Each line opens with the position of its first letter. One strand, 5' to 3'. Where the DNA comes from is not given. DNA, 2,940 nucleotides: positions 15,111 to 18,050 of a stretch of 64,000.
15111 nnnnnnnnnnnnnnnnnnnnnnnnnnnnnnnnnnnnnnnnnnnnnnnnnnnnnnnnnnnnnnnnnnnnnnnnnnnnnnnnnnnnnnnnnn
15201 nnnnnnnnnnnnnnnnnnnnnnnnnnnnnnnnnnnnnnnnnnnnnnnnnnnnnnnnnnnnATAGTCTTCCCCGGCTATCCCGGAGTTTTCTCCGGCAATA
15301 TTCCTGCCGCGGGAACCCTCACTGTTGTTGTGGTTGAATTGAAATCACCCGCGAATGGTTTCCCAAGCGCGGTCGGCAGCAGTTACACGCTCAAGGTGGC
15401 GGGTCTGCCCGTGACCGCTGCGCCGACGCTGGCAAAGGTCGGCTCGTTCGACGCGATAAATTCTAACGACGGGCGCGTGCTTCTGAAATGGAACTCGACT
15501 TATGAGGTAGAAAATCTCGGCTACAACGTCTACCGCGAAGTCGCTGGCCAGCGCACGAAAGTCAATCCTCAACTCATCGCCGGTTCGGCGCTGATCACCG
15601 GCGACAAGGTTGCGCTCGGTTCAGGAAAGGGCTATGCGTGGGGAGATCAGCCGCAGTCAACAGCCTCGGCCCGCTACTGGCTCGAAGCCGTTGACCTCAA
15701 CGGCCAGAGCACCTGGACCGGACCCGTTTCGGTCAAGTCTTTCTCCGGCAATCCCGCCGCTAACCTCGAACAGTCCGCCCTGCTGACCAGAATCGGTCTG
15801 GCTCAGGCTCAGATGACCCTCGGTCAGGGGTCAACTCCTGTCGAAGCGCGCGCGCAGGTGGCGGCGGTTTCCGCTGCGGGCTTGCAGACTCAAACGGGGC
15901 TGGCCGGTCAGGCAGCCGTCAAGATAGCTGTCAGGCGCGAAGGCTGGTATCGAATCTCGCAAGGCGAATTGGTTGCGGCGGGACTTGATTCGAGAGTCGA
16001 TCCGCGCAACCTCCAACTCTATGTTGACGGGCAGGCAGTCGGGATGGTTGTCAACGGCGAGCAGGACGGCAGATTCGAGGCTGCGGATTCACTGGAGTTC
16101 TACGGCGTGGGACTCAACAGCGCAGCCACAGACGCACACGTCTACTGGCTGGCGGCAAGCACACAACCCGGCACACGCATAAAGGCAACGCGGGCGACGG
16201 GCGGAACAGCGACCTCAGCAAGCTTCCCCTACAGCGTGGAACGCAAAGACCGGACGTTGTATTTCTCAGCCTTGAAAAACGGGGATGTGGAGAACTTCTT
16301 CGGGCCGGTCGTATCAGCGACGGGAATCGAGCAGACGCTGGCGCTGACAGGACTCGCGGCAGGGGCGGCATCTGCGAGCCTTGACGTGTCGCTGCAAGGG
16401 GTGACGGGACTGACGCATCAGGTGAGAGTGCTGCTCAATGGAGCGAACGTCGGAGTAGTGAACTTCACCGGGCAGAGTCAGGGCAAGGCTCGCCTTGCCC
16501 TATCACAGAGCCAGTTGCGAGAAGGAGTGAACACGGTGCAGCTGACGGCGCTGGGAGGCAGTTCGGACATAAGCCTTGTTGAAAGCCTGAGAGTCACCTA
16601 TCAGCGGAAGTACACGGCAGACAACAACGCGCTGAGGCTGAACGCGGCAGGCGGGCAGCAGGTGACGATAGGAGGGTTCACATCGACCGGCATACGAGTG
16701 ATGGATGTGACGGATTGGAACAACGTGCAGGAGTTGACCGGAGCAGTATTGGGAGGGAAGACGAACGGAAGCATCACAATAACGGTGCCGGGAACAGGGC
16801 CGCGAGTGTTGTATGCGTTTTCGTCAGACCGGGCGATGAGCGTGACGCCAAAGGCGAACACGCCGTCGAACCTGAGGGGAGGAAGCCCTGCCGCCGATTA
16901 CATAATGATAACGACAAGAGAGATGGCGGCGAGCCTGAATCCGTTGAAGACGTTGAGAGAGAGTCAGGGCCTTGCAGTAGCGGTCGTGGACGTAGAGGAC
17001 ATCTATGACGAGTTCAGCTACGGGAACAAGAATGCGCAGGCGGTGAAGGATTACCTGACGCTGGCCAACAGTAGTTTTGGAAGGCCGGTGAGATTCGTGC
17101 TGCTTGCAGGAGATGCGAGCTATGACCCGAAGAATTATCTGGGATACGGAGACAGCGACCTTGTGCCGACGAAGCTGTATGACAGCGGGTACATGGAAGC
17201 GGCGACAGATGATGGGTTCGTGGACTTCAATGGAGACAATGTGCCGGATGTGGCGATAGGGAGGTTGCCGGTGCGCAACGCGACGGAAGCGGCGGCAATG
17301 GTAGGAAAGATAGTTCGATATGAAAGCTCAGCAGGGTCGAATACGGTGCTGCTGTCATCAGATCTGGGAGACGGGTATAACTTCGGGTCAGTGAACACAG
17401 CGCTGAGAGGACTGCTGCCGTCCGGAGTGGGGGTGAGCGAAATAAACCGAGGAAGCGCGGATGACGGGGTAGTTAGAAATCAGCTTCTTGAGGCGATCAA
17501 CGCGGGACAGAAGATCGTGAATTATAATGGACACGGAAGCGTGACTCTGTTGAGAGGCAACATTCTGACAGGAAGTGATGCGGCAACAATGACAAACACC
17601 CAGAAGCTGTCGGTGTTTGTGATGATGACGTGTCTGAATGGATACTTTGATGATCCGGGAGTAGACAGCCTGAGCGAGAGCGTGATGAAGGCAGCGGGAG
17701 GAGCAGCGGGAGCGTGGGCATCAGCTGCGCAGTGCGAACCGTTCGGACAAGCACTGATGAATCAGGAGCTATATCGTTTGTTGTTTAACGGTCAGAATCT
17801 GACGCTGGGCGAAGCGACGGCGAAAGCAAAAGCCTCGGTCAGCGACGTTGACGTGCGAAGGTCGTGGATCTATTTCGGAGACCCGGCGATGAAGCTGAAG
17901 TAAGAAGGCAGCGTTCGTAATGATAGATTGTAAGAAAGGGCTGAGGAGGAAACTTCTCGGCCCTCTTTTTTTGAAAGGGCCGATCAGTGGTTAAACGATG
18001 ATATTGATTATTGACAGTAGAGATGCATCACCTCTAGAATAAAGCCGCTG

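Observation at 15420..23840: Mosaic identity between the tandem giant genes: the 3-prime 2.5 kb plus terminator are near-identical while the 5-prime 2.9 kb have diverged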

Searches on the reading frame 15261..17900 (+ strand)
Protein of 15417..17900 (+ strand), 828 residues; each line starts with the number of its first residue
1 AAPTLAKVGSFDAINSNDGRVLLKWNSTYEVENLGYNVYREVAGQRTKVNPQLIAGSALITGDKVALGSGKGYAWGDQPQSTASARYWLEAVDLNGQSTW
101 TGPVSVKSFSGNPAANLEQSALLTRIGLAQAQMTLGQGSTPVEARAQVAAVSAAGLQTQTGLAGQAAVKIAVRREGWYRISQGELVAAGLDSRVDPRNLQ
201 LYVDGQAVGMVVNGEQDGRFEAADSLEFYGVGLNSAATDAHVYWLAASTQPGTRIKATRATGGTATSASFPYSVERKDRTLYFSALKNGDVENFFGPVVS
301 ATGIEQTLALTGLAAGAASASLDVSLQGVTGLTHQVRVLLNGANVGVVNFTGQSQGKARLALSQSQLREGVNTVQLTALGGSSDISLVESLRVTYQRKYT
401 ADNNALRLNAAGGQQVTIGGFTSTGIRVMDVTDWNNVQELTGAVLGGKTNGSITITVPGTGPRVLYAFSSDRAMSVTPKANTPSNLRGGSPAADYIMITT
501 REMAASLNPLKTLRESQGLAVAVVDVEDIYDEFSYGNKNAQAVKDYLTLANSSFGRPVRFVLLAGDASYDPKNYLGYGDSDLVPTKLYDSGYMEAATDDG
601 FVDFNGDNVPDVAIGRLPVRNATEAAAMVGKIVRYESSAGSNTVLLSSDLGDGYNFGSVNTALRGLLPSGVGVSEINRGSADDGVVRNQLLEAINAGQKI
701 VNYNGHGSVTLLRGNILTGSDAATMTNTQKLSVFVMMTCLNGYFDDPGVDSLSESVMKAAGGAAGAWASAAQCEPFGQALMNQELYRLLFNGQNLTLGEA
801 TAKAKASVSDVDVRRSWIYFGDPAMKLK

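Call 33: find_homologous_proteins(query=window:15417-17900:+, max_evalue=1e-10)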
Query window:15417-17900:+ (828 aa): 334 proteins with E <= 1e-10 among 8000 candidates; the best 120 are listed.
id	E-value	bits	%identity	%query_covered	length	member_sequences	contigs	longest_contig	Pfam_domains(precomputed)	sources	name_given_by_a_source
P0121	0.0e+0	1130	63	100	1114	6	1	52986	PF01364.25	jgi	-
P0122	0.0e+0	1097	61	100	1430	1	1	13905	PF01364.25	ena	-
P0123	0.0e+0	1090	59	100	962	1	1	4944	PF01364.25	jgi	jgi:hypothetical protein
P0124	0.0e+0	1073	59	100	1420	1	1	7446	PF01364.25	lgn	-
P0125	0.0e+0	1066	60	100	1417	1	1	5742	PF01364.25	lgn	-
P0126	0.0e+0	1061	58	100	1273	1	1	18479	PF01364.25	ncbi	ncbi:MAG: C25 family cysteine peptidase [Blastocatellia bacterium]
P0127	0.0e+0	1040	58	100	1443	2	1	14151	PF01364.25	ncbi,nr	ncbi:MAG TPA: C25 family cysteine peptidase [Blastocatellia bacterium]|nr:C25 family cysteine peptid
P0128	0.0e+0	1027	62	91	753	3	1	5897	PF01364.25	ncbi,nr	ncbi:MAG TPA: C25 family cysteine peptidase, partial [Blastocatellia bacterium]|nr:C25 family cystei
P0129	1.0e-286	972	55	100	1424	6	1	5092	PF01364.25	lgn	-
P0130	6.7e-284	962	59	90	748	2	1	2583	PF01364.25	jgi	-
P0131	3.2e-279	947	54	100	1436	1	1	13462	PF01364.25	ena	-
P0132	1.6e-273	928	52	100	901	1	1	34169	PF01364.25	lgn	-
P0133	1.1e-269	915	52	100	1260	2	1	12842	PF13715.13,PF13620.13,PF01364.25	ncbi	-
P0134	3.5e-267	907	52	100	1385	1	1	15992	PF01364.25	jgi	jgi:Peptidase family C25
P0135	1.9e-260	885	50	100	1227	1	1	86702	PF01364.25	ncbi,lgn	ncbi:MAG: C25 family cysteine peptidase [Acidobacteriota bacterium]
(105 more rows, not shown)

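Call 34: search_solved_structures(query=window:15417-17900:+, max_evalue=0.01, show_alignments=2)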
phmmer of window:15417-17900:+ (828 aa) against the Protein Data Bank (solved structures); distinct sequences matched with E-value up to 0.01: 3.
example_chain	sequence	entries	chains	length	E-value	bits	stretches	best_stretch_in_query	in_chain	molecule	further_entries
6za2_A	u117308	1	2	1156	1.2e-08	37.2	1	441-826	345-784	Por secretion system protein porU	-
1cvr_A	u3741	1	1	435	1.5e-05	26.9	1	663-825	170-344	GINGIPAIN R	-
4ief_B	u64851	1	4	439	2.5e-05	26.2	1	608-825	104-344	Gingipain R2 Mature Domain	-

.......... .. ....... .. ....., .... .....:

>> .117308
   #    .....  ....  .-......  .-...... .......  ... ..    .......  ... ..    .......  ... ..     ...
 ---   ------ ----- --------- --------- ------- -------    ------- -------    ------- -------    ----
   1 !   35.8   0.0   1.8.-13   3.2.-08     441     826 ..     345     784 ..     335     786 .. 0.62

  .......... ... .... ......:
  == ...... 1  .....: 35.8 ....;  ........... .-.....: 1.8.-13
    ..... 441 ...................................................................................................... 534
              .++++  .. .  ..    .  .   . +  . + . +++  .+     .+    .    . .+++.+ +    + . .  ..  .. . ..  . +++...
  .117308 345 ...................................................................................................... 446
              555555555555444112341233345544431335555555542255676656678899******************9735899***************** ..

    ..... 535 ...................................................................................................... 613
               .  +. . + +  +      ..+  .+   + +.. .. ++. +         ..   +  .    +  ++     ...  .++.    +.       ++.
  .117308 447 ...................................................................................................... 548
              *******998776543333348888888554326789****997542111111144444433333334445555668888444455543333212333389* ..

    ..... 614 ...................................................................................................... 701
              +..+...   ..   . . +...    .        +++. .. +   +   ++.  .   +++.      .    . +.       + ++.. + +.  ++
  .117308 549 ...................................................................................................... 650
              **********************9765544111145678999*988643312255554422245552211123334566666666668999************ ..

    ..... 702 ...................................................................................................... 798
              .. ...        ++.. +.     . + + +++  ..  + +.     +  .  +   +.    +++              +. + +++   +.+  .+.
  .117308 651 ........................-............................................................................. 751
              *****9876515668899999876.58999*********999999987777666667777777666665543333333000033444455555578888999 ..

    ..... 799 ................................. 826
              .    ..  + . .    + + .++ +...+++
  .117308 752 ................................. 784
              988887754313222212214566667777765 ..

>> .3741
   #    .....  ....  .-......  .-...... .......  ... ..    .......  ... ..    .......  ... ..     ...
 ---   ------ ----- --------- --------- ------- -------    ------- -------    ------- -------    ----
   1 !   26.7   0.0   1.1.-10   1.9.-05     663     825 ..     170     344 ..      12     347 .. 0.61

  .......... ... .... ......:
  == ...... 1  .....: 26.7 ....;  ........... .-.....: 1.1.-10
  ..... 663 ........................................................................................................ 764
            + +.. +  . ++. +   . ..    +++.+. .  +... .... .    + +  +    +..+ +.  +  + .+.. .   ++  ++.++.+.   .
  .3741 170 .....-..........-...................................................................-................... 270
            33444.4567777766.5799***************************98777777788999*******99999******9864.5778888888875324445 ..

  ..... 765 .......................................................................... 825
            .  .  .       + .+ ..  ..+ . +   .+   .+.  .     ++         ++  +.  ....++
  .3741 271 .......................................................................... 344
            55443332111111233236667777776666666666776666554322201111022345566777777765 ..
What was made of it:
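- On Peptidase family C25 (gingipain/PorU): His1677 (NGHGS) and Cys1710 (MTCLNG) align with the His and Cys of PorU and RgpB (call 34).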

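Call 55: predict_structure(alignment_id=A1)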
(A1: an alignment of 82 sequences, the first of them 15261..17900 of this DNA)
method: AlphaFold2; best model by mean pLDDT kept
length: 880 residues; sequences in the alignment: 82
mean_pLDDT: 88.1   pTM: 0.86
mean pLDDT of the five models: 88.1, 87.7, 86.5, 86.0, 83.0
residues with pLDDT >= 90: 608; 70-90: 167; 50-70: 59; < 50: 46
segments of 3 or more residues with pLDDT < 50: 1-8, 13-19, 32-56
pLDDT, mean of each block of 10 residues (from residue 1): 43 45 53 45 44 50 84 84 81 93 87 55 78 80 89 89 60 81 57 94 91 95 98 98 96 97 94 96 95 97 96 91 95 86 88 93 91 97 95 98 95 96 97 91 97 96 96 96 97 93 95 96 96 90 86 98 98 97 96 95 92 96 85 90 86 94 96 96 96 95 86 97 96 94 97 91 86 93 93 66 91 96 86 97 94 96 90 97
secondary structure, 60 per line:
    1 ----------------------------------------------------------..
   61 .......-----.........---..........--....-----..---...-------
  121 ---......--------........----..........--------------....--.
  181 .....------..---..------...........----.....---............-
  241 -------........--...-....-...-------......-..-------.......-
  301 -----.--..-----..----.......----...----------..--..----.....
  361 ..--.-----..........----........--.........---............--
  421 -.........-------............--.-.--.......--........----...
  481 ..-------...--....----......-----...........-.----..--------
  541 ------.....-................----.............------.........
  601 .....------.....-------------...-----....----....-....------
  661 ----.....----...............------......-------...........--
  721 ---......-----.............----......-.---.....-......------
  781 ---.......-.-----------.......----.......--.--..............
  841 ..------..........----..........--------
elements in order (helices of 4 or more, strands of 3 or more residues): E59-67 E73-81 E85-94 E97-100 E111-113 E124-129 E138-145 E150-159 H180-185 H205-215 E220-224 E228-233 H234-239 E251-255 E258-260 E262-265 E277-282 E293-299 E322-328 E333-335 E356-362 E371-380 E385-392 E395-403 E407-415 E422-430 E438-449 E457-463 E466-473 E478-482 E490-492 E495-498 E503-508 E514-521 E547-551 H553-568 E573-577 H578-585 H592-605 E612-616 E638-641 E646-649 H651-654 E665-669 H674-688 E695-700 H708-718 E724-729 H735-747 E752-757 H771-774 E784-790 H804-810 E815-821 H827-842 H849-858 H863-868 E869-872
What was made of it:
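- On Peptidase family C25 (gingipain/PorU): The AlphaFold2 model has pLDDT 88 (call 55).
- The confident AlphaFold fold starts at residue ~977 (call 55).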

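Call 57: fold_search(model_id=the predicted structure, library=pdb)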
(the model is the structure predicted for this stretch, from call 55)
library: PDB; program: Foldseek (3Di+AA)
matches with E <= 10: 1805; with E <= 0.001: 114
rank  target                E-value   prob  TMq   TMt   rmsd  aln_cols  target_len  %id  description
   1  6za2_B                8.2e-31  1.00  0.46  0.38  10.5       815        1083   16  Crystal structure of dimeric latent PorU from Porphyromonas gingivalis (released 2021-09-29)
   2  6za2_A                9.1e-30  1.00  0.41  0.34   6.3       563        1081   18  Crystal structure of dimeric latent PorU from Porphyromonas gingivalis (released 2021-09-29)
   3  1cvr                  8.3e-16  1.00  0.33  0.66   4.3       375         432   19  Crystal structure of the Arg specific cysteine proteinase gingipain R (RGPB) (released 2000-03-01)
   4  4ief_D                2.0e-15  1.00  0.33  0.68   2.7       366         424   18  Complex of Porphyromonas gingivalis RgpB pro- and mature domains (released 2013-04-10)
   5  4ief_B                2.0e-15  1.00  0.33  0.66   3.0       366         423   18  Complex of Porphyromonas gingivalis RgpB pro- and mature domains (released 2013-04-10)
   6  6i9a_A                3.5e-13  1.00  0.31  0.58   4.6       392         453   15  Porphyromonas gingivalis gingipain K (Kgp) in complex with inhibitor KYT-36 (released 2019-03-13)
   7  4rbm                  2.1e-12  1.00  0.31  0.59   4.5       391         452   16  Porphyromonas gingivalis gingipain K (Kgp) catalytic and immunoglobulin superfamily-like domains (released 2014-10-08)
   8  5kca                  4.8e-10  1.00  0.12  0.12  23.2       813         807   10  Crystal structure of the Cbln1 C1q domain trimer in complex with the amino-terminal domain (ATD) of iGluR Delta-2 (GluD2 (released 2016-07-27)
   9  7c7u_A                1.8e-07  0.93  0.09  0.13  33.0       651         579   12  Biofilm associated protein - BSP domain (released 2021-05-12)
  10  3wnk                  3.3e-07  0.98  0.10  0.11  33.7       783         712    8  Crystal Structure of Bacillus circulans T-3040 cycloisomaltooligosaccharide glucanotransferase (released 2014-02-05)
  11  3wnn_A                4.4e-07  0.97  0.10  0.12  32.9       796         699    7  D308A mutant of Bacillus circulans T-3040 cycloisomaltooligosaccharide glucanotransferase complexed with isomaltooctao (released 2014-02-05)
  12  3wnp_A                4.6e-07  0.99  0.11  0.13  34.1       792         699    7  D308A, F268V, D469Y, A513V, and Y515S quintuple mutant of Bacillus circulans T-3040 cycloisomaltooligosaccharide gluca (released 2014-02-05)
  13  3wnn_B                5.1e-07  0.99  0.11  0.13  33.6       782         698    8  D308A mutant of Bacillus circulans T-3040 cycloisomaltooligosaccharide glucanotransferase complexed with isomaltooctao (released 2014-02-05)
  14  8tl0_C                9.9e-07  1.00  0.17  0.30  17.2       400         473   11  Structure of activated SAVED-CHAT filament (released 2024-03-06)
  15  5x7g                  9.9e-07  0.97  0.09  0.12  33.6       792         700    7  Crystal Structure of Paenibacillus sp. 598K cycloisomaltooligosaccharide glucanotransferase (released 2017-04-26)
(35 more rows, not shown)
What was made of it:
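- On Peptidase family C25 (gingipain/PorU): Foldseek gives PorU 6za2 at E = 8e-31, RgpB at 8e-16 and Kgp at 3e-13 (call 57).
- Closest known: PorU and gingipains. Same: Its best sequence and fold matches in the PDB are PorU 6za2 (phmmer 1e-8; Foldseek 8e-31 over 815 columns), followed by RgpB and Kgp (calls 34, 57).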
